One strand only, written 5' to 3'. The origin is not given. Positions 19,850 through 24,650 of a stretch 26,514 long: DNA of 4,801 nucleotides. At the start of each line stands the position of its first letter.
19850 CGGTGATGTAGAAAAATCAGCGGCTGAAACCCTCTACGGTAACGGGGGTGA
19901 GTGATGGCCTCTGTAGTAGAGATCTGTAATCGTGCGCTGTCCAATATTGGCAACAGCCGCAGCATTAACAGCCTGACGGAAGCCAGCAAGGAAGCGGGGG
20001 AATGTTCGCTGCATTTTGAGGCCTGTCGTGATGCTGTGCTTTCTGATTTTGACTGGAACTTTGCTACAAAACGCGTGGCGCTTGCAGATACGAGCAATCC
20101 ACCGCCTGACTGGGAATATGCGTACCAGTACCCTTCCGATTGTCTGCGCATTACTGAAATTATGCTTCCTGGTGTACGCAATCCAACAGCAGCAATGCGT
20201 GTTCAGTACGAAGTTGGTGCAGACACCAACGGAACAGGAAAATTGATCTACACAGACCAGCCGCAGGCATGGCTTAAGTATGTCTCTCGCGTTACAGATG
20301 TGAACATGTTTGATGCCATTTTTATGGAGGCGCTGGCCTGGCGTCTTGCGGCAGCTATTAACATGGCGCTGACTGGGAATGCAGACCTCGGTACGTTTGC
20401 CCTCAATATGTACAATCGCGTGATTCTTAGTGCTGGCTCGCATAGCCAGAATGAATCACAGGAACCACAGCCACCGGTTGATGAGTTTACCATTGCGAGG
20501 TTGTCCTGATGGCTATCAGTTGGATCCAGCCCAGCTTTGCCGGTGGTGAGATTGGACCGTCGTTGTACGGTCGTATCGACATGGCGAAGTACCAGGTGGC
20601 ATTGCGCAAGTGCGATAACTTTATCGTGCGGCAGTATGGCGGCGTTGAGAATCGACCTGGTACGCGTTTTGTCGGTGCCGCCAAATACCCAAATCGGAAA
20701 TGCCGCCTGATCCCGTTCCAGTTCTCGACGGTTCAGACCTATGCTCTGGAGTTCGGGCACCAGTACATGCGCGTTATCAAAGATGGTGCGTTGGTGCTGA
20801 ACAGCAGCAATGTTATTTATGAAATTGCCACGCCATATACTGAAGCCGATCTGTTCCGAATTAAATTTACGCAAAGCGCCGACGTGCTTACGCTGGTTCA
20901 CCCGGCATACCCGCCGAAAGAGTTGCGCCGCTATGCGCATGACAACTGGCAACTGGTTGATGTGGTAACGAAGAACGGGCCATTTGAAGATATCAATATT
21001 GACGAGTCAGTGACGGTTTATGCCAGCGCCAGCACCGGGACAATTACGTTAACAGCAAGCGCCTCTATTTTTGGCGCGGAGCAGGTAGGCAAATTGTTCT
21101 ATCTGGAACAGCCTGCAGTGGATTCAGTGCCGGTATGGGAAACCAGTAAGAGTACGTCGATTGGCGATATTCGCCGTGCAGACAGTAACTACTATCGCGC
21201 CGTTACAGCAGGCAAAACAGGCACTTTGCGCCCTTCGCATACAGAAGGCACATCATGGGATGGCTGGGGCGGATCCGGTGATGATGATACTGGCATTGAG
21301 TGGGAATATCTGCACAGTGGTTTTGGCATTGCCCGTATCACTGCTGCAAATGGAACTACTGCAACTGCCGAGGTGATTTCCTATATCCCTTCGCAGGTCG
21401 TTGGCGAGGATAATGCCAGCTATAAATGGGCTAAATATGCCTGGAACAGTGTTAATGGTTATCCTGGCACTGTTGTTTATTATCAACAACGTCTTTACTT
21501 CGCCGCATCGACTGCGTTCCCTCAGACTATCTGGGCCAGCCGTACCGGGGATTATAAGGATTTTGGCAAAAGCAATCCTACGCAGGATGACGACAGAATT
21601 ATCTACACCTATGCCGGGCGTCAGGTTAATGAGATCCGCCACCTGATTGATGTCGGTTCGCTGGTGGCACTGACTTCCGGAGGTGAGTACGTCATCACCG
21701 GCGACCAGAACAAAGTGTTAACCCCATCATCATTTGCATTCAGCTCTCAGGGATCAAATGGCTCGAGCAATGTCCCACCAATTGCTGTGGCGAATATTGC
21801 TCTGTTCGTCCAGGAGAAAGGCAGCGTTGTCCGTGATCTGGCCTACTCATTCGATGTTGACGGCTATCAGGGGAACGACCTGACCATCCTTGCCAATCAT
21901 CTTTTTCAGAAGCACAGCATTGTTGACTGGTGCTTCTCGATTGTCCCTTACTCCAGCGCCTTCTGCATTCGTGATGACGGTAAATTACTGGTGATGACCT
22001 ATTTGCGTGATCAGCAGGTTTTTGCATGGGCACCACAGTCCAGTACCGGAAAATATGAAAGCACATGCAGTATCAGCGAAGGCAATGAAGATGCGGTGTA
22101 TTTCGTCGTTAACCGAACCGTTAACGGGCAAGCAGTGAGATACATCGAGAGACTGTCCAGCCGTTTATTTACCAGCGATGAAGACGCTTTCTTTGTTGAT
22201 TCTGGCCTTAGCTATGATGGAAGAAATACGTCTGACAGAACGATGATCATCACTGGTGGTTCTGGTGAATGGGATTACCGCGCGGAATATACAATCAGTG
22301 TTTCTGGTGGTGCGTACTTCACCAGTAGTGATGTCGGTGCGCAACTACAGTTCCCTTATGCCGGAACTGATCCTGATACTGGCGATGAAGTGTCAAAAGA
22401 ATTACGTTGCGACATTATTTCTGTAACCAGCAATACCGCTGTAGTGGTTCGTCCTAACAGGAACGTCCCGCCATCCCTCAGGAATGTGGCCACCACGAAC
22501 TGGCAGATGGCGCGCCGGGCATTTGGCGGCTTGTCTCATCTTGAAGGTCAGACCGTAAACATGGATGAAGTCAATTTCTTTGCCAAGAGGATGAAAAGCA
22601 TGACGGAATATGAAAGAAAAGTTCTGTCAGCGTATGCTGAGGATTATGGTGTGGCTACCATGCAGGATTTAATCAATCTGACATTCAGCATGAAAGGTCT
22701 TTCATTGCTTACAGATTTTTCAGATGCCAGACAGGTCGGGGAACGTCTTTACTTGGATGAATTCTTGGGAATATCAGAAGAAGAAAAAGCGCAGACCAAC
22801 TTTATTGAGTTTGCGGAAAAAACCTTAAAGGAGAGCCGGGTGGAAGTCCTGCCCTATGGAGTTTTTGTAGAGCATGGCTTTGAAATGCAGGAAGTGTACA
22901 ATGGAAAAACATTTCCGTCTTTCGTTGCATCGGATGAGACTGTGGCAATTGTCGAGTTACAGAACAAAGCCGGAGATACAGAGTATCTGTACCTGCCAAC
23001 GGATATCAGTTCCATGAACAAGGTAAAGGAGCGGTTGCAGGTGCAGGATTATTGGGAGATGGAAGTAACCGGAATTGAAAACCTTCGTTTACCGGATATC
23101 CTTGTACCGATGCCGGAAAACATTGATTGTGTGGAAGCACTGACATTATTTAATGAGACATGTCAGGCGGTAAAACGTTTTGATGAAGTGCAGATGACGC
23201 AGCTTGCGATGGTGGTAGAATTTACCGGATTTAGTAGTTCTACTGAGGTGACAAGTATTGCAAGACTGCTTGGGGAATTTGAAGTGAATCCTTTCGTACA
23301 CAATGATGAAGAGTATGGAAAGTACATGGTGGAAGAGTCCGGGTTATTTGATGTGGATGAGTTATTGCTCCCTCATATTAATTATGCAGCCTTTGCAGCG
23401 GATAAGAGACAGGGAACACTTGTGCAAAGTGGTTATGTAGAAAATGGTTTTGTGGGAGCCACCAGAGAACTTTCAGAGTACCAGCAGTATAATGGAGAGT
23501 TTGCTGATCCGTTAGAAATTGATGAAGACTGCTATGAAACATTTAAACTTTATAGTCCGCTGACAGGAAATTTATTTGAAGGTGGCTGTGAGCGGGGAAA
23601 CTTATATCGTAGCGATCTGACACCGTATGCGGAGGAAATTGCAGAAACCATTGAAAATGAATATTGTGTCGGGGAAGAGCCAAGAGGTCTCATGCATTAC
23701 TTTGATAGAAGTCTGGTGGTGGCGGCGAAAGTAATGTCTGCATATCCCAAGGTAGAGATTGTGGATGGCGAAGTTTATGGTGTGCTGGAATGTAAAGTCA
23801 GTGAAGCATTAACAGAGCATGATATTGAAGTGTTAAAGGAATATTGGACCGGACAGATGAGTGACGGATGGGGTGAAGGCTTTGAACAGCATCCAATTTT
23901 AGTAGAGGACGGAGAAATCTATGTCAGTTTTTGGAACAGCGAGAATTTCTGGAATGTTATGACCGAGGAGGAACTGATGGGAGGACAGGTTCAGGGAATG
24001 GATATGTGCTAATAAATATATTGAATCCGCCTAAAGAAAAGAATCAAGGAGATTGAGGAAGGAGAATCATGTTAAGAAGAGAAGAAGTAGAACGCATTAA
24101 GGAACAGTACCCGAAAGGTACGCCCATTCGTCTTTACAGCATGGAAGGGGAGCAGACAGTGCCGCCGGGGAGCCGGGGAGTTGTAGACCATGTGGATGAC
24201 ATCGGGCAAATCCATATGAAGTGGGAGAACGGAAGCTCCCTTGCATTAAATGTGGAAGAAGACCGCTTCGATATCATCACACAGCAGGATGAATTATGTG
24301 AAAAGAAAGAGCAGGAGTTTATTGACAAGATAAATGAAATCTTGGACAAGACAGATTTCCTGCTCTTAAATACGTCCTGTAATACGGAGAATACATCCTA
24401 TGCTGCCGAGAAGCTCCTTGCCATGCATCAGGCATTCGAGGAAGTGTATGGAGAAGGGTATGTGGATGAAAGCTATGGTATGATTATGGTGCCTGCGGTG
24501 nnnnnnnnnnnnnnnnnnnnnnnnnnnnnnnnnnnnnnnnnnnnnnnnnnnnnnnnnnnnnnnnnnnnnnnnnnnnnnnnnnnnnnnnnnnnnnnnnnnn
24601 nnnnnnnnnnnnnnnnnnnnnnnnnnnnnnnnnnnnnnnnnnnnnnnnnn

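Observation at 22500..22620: Abrupt, in-frame junction from enterobacterial phage DNA to Firmicutes-type DNA inside a tail gene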

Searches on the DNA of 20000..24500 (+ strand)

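Call 4: search_dna_similar(query=window:20000-24500:+, collection=ecoli_genomes, mode=near, max_rows=15)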
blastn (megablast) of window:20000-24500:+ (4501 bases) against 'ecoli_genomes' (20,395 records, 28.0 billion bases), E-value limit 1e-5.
Records with a match: 535; places in all: 546; records where one place covers at least 80% of the query: 0.
Genomes with a match: 532 of 5426; with a place that covers at least 80% of the query: 0. Places per genome that has any: lowest 1, median 1, highest 3. On chromosomes: 543 places; on plasmids: 3.
Best place of each record, by identity: 95-99% 528; 90-95% 1; 80-90% 2; 60-80% 4.
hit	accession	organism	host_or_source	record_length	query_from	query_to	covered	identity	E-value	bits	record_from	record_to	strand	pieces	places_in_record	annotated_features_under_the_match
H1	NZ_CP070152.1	Escherichia coli strain FDAARGOS_1285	Homo sapiens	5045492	1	2563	57%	98.6%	0e+0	4534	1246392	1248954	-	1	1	hypothetical protein (x2)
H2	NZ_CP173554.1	Escherichia coli strain 98203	Homo sapiens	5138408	1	2563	57%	98.6%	0e+0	4534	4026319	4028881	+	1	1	hypothetical protein (x2)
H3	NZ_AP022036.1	Escherichia coli strain WP3-S18-ESBL-09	-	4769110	1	2563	57%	98.6%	0e+0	4529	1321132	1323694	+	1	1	hypothetical protein (x2)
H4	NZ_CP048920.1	Escherichia coli strain SCU-101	Homo sapiens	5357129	1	2563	57%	98.6%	0e+0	4529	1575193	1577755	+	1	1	hypothetical protein (x2)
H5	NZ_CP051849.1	Escherichia coli strain SCU-101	Homo sapiens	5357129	1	2563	57%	98.6%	0e+0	4529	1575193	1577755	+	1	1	hypothetical protein (x2)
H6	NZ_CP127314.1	Escherichia coli strain C25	Bos taurus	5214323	1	2563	57%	98.6%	0e+0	4529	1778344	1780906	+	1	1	hypothetical protein (x2)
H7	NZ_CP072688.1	Escherichia coli strain P4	Canis lupus familiaris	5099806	1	2563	57%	98.6%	0e+0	4529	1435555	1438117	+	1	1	hypothetical protein (x2)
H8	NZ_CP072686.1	Escherichia coli strain FP4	Canis lupus familiaris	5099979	1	2563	57%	98.6%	0e+0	4529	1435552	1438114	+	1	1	hypothetical protein (x2)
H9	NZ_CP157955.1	Escherichia coli strain B1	calf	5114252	1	2563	57%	98.6%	0e+0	4529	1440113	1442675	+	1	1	hypothetical protein (x2)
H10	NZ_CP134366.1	Escherichia coli strain TUM12368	Chicken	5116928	1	2563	57%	98.5%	0e+0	4523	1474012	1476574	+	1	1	phage tail protein | phage connector family protein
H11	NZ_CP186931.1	Escherichia coli strain DLL7555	clinical isolate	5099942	1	2563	57%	98.5%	0e+0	4523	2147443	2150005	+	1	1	hypothetical protein (x2)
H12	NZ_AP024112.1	Escherichia coli strain ECSC054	Homo sapiens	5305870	1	2563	57%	98.5%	0e+0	4518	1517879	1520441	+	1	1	phage tail protein | phage connector family protein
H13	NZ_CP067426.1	Escherichia coli O22:H8 strain 154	Rectal swab of live bovine cattle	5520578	1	2563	57%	98.5%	0e+0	4518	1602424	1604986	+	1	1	hypothetical protein (x2)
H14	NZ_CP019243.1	Escherichia coli strain Combat2C1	Homo sapiens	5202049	1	2563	57%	98.4%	0e+0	4512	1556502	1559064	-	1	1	hypothetical protein (x2)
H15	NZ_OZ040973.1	Escherichia coli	-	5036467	1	2563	57%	98.4%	0e+0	4512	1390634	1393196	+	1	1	hypothetical protein (x2)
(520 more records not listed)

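Call 5: search_dna_similar(query=window:20000-24500:+, collection=phages, mode=near, max_rows=15)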
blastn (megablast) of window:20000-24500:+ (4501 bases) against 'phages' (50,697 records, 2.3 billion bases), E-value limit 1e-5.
Records with a match: 23; places in all: 24; records where one place covers at least 80% of the query: 0.
Best place of each record, by identity: 95-99% 16; 80-90% 3; 60-80% 4.
By first word of the organism name: Escherichia 15; Salmonella 3; Enterobacter 2; phage 1; Klebsiella 1; Bacteriophage 1.
By host as written in the record: - 6; Escherichia coli O157:H7 4; Salmonella enterica subsp. enterica serovar Heidelberg 3; Escherichia coli 2; Escherichia coli O103:H25 strain NIPH-11060424/NVH-734 2; Enterobacter sp. CT7 2; Escherichia coli DE142 1; Escherichia coli YO1 1; and 2 more.
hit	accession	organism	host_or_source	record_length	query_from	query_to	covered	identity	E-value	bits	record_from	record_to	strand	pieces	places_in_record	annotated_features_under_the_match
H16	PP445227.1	Escherichia phage EC.W1-9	Escherichia coli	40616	1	2563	57%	98.2%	0e+0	4479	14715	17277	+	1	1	hypothetical protein (x2)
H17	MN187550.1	Escherichia phage phiv142-3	Escherichia coli DE142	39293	1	2563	57%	98.0%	0e+0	4457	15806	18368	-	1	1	hypothetical protein (x2)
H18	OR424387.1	Escherichia phage HEMP4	Escherichia coli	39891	1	2563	57%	98.0%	0e+0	4451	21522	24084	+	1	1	record has no annotation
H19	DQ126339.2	Escherichia phage phiV10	Escherichia coli O157:H7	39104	1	2563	57%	98.0%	0e+0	4446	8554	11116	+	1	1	hypothetical protein (x2)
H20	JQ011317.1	Escherichia phage TL-2011b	Escherichia coli O103:H25 strain ...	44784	1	2563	57%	98.0%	0e+0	4446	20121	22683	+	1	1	hypothetical protein (x2)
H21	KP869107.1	Escherichia coli O157 typing phage 9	Escherichia coli O157:H7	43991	1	2563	57%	98.0%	0e+0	4446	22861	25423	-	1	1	hypothetical protein (x2)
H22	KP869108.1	Escherichia coli O157 typing phage 10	Escherichia coli O157:H7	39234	1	2563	57%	98.0%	0e+0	4446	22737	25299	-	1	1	hypothetical protein (x2)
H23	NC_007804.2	Escherichia phage phiV10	Escherichia coli O157:H7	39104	1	2563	57%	98.0%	0e+0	4446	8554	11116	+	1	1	tail protein (x2)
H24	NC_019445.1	Escherichia phage TL-2011b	Escherichia coli O103:H25 strain ...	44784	1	2563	57%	98.0%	0e+0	4446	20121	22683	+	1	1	tail protein (x2)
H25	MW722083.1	Escherichia phage vB_EcoP_ZX5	Escherichia coli YO1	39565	1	2563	57%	97.9%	0e+0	4440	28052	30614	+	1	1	hypothetical protein (x2)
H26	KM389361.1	Escherichia phage Phi05_1387 B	-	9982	1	2563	57%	97.8%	0e+0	4418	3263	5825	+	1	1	record has no annotation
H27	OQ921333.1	Escherichia phage vB_EcoP_PAS61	Escherichia coli strain A11-1675 ...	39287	1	2563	57%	97.8%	0e+0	4418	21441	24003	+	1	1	hypothetical protein (x2)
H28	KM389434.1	Escherichia phage Phi05_1999 B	-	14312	1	2563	57%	97.7%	0e+0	4407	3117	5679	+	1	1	record has no annotation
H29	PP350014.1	phage PH444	-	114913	1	2115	47%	97.9%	0e+0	3663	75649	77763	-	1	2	record has no annotation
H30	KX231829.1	Enterobacter phage Tyrion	Enterobacter sp. CT7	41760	1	2553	57%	80.4%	0e+0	1929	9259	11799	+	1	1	putative head closure protein | putative adaptor protein | ribosome_binding_site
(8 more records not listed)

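Call 7: get_annotated_region(hit=H10, flank=3000)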
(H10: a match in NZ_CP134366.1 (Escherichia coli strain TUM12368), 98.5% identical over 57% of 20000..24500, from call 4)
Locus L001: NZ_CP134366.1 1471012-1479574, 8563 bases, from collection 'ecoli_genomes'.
description: Escherichia coli strain TUM12368 chromosome, complete genome
organism: Escherichia coli strain TUM12368 (NCBI taxid 562)
replicon: chromosome; assembly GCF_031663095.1
host: Chicken; source: Brazilian imported chicken meats; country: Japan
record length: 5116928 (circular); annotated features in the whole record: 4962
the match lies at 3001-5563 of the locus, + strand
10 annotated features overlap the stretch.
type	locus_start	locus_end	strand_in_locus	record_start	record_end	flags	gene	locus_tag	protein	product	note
CDS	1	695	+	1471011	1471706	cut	-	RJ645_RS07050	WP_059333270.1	peptidase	-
CDS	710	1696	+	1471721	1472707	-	-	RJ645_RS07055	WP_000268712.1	major capsid protein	-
CDS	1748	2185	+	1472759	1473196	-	-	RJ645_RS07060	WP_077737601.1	Bbp16 family capsid cement protein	-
CDS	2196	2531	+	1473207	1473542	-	-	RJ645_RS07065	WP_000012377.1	hypothetical protein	-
CDS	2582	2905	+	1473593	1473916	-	gp10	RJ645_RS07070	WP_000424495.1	capsid staple protein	-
CDS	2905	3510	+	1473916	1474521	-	-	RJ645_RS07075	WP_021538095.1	phage connector family protein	-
CDS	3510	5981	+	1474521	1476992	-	-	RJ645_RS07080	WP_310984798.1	phage tail protein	-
CDS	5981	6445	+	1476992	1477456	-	-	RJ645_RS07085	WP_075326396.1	hypothetical protein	-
CDS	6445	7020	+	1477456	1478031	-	-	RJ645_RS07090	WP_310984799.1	virion core protein, T7 gp14 family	-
CDS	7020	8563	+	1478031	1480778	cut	-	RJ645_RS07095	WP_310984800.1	hypothetical protein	-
